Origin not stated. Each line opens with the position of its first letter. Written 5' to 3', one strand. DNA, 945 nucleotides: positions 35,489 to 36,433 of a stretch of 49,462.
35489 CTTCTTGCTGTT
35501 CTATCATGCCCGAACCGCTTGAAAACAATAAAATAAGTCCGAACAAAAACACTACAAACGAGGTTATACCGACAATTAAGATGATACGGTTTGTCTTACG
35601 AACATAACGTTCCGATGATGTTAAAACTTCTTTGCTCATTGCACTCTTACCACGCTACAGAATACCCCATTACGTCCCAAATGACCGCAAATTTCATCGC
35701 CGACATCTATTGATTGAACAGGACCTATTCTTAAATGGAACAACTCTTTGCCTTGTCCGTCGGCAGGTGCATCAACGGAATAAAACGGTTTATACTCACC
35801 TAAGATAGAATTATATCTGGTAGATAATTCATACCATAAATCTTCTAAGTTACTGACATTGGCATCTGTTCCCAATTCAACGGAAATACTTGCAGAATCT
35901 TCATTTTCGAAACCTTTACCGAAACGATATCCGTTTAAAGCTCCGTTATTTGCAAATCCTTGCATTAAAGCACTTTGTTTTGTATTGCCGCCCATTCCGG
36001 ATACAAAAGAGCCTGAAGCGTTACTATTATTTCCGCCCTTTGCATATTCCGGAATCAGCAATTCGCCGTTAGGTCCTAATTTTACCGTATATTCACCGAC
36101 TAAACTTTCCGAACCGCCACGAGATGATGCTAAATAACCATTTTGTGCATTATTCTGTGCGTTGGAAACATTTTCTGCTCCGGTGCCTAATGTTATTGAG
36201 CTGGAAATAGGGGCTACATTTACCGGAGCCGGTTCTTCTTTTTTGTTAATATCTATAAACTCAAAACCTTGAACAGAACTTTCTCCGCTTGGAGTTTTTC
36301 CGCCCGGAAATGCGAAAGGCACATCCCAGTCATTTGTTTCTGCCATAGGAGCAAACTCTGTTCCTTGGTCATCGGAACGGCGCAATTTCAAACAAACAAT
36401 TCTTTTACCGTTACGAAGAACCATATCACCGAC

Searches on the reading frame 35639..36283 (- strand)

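Call 66: search_protein_families(library=pfam, proteins=[window:35639-36283:-], max_evalue=1)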
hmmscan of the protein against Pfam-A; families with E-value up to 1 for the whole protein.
seq(215 aa): 2 families
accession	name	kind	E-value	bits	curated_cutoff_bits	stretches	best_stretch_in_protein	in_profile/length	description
PF24898.2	GGDEF_GdpP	-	0.11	13.2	30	1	6-58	64-114/126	Cyclic-di-AMP phosphodiesterase GdpP-like, GGDEF domain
PF05036.18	SPOR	-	0.2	12.4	21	1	139-213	11-76/76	SPOR domain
